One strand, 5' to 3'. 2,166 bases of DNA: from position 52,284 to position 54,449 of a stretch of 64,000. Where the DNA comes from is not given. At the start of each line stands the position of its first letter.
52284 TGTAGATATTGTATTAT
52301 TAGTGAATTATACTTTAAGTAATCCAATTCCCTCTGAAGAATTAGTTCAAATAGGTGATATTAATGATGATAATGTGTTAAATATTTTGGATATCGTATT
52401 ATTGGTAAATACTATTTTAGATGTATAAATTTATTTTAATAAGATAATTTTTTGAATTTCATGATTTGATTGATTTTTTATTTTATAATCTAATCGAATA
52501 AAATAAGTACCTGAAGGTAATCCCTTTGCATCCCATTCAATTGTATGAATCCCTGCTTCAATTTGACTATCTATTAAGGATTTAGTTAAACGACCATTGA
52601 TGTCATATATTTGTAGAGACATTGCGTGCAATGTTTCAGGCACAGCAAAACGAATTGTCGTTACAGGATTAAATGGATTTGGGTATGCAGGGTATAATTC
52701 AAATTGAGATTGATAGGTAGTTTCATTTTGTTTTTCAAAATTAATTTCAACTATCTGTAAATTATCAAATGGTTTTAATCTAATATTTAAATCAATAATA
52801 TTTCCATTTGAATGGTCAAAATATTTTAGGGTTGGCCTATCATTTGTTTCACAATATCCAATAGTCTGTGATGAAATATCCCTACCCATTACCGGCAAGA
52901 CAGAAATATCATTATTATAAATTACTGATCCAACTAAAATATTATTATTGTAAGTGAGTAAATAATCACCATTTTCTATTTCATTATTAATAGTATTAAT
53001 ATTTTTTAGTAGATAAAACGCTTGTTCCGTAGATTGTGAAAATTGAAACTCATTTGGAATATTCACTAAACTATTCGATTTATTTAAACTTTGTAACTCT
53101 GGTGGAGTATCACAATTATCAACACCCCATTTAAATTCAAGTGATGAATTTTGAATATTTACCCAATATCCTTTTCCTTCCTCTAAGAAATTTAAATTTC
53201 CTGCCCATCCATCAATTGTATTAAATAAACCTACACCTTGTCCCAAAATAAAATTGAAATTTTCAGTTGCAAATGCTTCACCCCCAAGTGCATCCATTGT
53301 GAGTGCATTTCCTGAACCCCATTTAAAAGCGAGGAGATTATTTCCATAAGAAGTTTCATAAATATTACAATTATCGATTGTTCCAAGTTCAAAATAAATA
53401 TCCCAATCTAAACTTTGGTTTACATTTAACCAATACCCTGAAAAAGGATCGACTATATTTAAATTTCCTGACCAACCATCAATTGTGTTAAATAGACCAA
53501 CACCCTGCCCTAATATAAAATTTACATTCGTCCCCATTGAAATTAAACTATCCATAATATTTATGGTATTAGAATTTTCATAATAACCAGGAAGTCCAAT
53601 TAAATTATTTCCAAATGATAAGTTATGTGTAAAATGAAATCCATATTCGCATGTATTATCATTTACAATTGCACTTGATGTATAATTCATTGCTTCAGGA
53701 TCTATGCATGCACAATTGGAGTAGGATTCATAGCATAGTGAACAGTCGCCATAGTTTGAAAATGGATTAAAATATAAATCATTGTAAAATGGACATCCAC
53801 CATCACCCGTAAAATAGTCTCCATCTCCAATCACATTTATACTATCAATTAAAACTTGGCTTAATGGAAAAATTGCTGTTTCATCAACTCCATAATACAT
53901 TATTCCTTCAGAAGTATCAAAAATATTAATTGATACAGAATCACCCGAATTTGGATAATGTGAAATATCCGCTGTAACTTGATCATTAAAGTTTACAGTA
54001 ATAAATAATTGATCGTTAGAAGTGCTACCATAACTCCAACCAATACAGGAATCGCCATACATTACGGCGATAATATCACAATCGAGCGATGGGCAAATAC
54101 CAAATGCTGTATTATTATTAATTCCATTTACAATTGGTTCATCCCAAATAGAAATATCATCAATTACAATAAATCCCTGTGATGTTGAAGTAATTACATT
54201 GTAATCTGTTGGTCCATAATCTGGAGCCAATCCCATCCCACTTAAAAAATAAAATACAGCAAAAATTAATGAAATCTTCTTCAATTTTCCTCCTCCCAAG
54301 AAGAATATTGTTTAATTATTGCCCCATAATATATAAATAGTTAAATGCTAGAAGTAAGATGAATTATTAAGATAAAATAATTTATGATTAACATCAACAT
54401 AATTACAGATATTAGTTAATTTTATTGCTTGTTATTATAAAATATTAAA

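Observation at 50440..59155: Three secreted proteins share a C-terminal dockerin-like double EF-hand module, two of them peptidases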

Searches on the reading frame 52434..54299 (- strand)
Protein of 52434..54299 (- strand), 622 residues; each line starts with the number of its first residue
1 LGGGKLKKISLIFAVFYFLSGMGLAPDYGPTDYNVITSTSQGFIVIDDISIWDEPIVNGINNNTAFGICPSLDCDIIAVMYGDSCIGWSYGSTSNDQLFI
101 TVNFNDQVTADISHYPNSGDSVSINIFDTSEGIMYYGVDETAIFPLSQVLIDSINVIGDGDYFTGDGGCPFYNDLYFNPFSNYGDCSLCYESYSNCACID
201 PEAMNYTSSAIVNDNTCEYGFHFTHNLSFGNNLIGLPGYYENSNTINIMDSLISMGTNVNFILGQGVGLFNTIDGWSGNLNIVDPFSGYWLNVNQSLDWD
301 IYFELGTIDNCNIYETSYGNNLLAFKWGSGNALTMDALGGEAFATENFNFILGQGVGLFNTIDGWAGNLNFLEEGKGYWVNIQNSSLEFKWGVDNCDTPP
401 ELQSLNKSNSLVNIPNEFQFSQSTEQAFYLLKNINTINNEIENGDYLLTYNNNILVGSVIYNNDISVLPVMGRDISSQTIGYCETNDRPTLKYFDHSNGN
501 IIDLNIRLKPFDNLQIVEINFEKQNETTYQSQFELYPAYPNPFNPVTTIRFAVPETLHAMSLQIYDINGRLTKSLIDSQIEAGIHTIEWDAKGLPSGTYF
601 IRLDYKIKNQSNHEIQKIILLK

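Call 3: search_protein_families(library=pfam, proteins=[window:52434-54299:-], max_evalue=0.1)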
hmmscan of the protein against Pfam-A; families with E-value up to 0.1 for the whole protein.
window:52434-54299:- (622 aa): 2 families
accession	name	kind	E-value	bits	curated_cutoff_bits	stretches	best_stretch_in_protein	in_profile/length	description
PF18962.6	Por_Secre_tail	-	9.3e-09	35.9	27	1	539-619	2-74/75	Secretion system C-terminal sorting domain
PF13860.13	FlgD_ig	-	5.9e-05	23.4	27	1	548-604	13-74/79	FlgD Ig-like domain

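Call 21: find_homologous_proteins(query=window:52434-54299:-, max_evalue=0.001)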
Query window:52434-54299:- (622 aa): 97 proteins with E <= 0.001 among 8000 candidates.
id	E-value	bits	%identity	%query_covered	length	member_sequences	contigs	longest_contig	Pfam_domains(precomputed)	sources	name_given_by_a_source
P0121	0.0e+0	1322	92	100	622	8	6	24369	PF18962.8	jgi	-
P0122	0.0e+0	1092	77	98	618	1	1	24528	PF18962.8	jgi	jgi:hypothetical protein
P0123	2.0e-225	768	55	98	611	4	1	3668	PF18962.8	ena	-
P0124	4.1e-205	701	54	96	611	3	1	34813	PF18962.8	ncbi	-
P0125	2.2e-151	524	43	99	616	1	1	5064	PF18962.8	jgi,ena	-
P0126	5.0e-145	503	44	95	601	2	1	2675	PF18962.8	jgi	jgi:hypothetical protein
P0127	4.6e-141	490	47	81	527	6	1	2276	PF18962.8,PF13860.13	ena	-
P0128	9.8e-140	485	51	71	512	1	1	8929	PF18962.8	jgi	jgi:hypothetical protein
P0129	4.3e-132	460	39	97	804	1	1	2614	PF18962.8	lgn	-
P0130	6.0e-131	456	52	70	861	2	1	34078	PF18962.8,PF18370.8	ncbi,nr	ncbi:MAG: T9SS type A sorting domain-containing protein [Candidatus Marinimicrobia bacterium]|nr:T9S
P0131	5.6e-130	453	50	69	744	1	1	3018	PF18962.8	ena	-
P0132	2.9e-129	451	48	75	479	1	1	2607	PF18962.8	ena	-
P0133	1.8e-128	448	49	68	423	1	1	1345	PF18962.8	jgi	jgi:hypothetical protein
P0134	3.3e-128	447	49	72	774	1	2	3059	PF18962.8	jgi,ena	-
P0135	3.3e-128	447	49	68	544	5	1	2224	PF18962.8,PF13860.13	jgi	-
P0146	2.8e-108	381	45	66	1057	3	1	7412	PF18962.8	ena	-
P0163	4.3e-83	298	42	65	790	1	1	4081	PF18962.8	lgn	-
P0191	7.2e-14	69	42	19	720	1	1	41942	PF05547.18,PF18962.8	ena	-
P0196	4.5e-13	67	42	19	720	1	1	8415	PF05547.18,PF18962.8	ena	-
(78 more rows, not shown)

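Call 35: predict_structure(alignment_id=A3)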
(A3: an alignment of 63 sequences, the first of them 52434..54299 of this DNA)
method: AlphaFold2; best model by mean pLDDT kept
length: 622 residues; sequences in the alignment: 63
mean_pLDDT: 78.2   pTM: 0.52
mean pLDDT of the five models: 78.2, 76.3, 75.0, 73.1, 73.0
residues with pLDDT >= 90: 231; 70-90: 223; 50-70: 84; < 50: 84
segments of 3 or more residues with pLDDT < 50: 1-4, 19-34, 53-68, 158-192, 404-411, 526-530
pLDDT, mean of each block of 10 residues (from residue 1): 51 60 36 56 81 41 42 72 77 69 79 80 76 66 81 63 34 36 44 61 69 64 87 93 94 93 94 93 96 93 87 93 88 92 94 90 86 94 92 87 49 77 88 87 93 95 91 88 94 93 93 86 53 71 80 82 96 94 88 91 88 89 71
secondary structure, 60 per line:
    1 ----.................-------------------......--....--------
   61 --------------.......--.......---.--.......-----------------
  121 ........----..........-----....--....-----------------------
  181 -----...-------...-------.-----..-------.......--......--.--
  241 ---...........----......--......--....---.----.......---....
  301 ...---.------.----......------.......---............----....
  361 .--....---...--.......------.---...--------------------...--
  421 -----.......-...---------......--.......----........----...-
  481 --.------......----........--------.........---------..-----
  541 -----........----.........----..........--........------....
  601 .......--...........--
elements in order: H5-21 E41-46 E49-52 E75-81 E84-90 E97-103 E121-128 E133-142 E148-151 E154-157 E196-198 E221-227 E230-235 H245-254 E259-264 E267-272 E275-278 E287-293 E297-303 E319-324 E331-333 H334-337 H341-347 E348-352 E357-361 E364-367 E371-373 E376-382 E426-432 E446-451 E454-460 E465-472 E490-495 E500-507 E516-520 H521-524 E546-553 E558-566 E571-580 E583-590 E597-607 E610-620

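Call 47: fold_search(model_id=the predicted structure, library=pdb)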
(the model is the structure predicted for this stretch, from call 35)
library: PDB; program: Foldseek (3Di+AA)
matches with E <= 10: 1783; with E <= 0.001: 132
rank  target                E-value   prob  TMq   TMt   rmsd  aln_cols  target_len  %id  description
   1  7ptp_A                6.5e-08  0.99  0.13  0.11  30.5       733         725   10  In-situ structure of pentameric S-layer protein (released 2021-12-15)
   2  3hs0_F                4.3e-07  0.96  0.12  0.12  36.5       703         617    8  Cobra Venom Factor (CVF) in complex with human factor B (released 2009-07-07)
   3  7c7u_B                5.3e-07  0.96  0.13  0.14  28.5       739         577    9  Biofilm associated protein - BSP domain (released 2021-05-12)
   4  6lx3_P                5.6e-07  0.95  0.12  0.14  29.3       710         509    8  Cryo-EM structure of human secretory immunoglobulin A (released 2020-05-27)
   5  3hrz_A                1.0e-06  0.96  0.12  0.12  37.5       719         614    8  Cobra Venom Factor (CVF) in complex with human factor B (released 2009-07-07)
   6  6lxw_P                1.0e-06  0.95  0.12  0.14  29.7       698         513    8  Cryo-EM structure of human secretory immunoglobulin A in complex with the N-terminal domain of SpsA (released 2020-05-27)
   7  7zgj_A                1.5e-06  0.87  0.12  0.11  37.6       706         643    8  Trypanosoma brucei gambiense ISG65 in complex with human complement component C3 (released 2023-04-05)
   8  3hs0_A                1.6e-06  0.95  0.12  0.13  36.5       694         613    8  Cobra Venom Factor (CVF) in complex with human factor B (released 2009-07-07)
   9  10ps                  1.6e-06  0.57  0.08  0.09  36.5       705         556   10  Crystal structure of SdrD A2-A3-B1-B2 domains from Staphylococcus aureus JH1 (released 2026-02-11)
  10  4u4j                  1.8e-06  0.92  0.13  0.06  36.1       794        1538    8  Crystal structure of Salmonella alpha-2-macroglobulin mutant Y1175G (released 2014-09-17)
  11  3frp_A                2.1e-06  0.91  0.12  0.12  37.7       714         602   10  Crystal Structure of Cobra Venom Factor, a Co-factor for C3- and C5 convertase CVFBb (released 2009-04-28)
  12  6tav_C                3.1e-06  0.87  0.12  0.07  37.1       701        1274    7  Crystal structure of endopeptidase-induced alpha2-macroglobulin (released 2021-05-12)
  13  8jmw_A                3.5e-06  1.00  0.12  0.14  15.9       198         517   12  Fibril form of serine peptidase Vpr (released 2023-12-06)
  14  5i5k_B                4.5e-06  0.89  0.11  0.05  31.3       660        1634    9  Structure of complement C5 in complex with eculizumab (released 2016-03-16)
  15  8uin_A                4.5e-06  0.84  0.12  0.12  37.1       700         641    8  Structure of the C3bBb-albicin complex (released 2024-05-08)
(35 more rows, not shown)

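Call 78: search_protein_families(library=pfam, proteins=[P0129], max_evalue=0.01)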
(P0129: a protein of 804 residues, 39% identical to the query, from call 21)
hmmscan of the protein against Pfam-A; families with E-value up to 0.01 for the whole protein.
P0129 (804 aa): 2 families
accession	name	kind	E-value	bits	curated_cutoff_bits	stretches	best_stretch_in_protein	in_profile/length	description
PF18962.6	Por_Secre_tail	-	1e-10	42.2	27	1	725-801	1-74/75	Secretion system C-terminal sorting domain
PF13860.13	FlgD_ig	-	0.0029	18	27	1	745-791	24-75/79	FlgD Ig-like domain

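Call 88: list_cluster_members(proteins=[P0146, P0163, P0375, P0377, P0289, P0246, P0012, P0111])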
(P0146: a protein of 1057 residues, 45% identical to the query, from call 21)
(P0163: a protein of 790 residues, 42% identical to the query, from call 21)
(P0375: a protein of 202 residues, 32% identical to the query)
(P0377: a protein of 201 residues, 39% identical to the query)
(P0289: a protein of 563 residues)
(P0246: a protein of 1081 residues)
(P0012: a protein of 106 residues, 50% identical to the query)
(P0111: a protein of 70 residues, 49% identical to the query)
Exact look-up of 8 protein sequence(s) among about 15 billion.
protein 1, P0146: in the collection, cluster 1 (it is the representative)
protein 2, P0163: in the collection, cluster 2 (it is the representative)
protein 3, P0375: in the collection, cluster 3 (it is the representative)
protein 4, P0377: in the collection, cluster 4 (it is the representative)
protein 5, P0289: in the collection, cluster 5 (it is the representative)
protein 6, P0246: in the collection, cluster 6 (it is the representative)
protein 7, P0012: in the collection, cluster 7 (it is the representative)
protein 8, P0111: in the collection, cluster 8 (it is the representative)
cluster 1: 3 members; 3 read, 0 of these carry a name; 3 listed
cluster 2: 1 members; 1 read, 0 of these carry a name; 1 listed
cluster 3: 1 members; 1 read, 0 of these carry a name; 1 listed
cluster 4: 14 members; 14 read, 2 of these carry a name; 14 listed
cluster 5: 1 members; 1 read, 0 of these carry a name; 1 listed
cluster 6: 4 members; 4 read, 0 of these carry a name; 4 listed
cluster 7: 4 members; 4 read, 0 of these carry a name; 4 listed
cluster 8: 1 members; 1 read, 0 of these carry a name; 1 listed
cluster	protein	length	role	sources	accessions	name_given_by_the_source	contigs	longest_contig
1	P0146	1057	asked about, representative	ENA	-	-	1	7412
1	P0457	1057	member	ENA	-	-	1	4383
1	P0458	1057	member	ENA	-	-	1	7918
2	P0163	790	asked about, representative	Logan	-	-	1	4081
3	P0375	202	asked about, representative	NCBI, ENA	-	-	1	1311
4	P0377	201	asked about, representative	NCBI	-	-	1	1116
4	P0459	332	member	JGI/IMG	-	hypothetical protein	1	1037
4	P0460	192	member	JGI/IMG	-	hypothetical protein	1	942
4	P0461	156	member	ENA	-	-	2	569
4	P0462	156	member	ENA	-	-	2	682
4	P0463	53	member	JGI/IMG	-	-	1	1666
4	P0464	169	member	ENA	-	-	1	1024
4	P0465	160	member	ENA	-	-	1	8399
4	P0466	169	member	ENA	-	-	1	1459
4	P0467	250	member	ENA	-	-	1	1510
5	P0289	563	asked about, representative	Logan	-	-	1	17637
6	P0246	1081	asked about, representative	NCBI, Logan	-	-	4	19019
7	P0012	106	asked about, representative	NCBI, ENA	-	-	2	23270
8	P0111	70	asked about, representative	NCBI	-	-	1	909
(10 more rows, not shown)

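Call 89: find_encoding_contigs(protein=P0146, flank=8000, max_places=3)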
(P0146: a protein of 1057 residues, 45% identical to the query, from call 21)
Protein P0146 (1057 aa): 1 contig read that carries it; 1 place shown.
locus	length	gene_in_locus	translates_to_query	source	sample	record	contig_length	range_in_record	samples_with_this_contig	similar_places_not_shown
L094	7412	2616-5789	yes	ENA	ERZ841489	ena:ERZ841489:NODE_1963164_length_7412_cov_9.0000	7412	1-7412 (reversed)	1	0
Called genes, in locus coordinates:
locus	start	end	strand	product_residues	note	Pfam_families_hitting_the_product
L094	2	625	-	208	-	?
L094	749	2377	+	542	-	PF00390:malic, PF03949:Malic_M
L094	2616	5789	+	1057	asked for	PF18962:Por_Secre_tail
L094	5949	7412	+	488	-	?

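Call 90: search_protein_families(library=pfam, proteins=[P0146, P0163], max_evalue=1)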
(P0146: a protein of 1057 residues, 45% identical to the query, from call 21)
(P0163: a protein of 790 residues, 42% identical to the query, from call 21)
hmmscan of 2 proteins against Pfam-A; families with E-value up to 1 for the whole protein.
P0146 (1057 aa): 3 families
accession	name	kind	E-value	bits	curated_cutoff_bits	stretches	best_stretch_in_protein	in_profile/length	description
PF18962.6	Por_Secre_tail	-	1.1e-08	35.7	27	1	979-1054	2-74/75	Secretion system C-terminal sorting domain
PF07705.17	CARDB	-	0.0078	16.8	22.7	1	522-603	17-96/101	CARDB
PF18957.6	RibLong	-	0.41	11.9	27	0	511-587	21-89/93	Long Rib domain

P0163 (790 aa): 3 families
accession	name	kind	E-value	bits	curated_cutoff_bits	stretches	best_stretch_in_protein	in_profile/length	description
PF18962.6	Por_Secre_tail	-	3.7e-10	40.4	27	1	712-786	2-73/75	Secretion system C-terminal sorting domain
PF13860.13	FlgD_ig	-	0.0041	17.5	27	1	722-779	12-77/79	FlgD Ig-like domain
PF13585.12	CHU_C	-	0.42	11.2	27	1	721-784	19-79/86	CHU_C Type IX secretion signal domain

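Call 93: search_protein_families(library=ncbifam, proteins=[window:52434-54299:-], max_evalue=0.01)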
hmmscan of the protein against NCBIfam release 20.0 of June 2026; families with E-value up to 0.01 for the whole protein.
window:52434-54299:- (622 aa): 2 families
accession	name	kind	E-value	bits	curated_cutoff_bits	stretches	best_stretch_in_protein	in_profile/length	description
TIGR04183.1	Por_Secre_tail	domain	3.8e-08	33.2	23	1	539-619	2-70/72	T9SS type A sorting domain-containing protein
NF009452.0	PRK12812.1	equivalog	0.0042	16.4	258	1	559-610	153-211/289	flagellar basal body rod modification protein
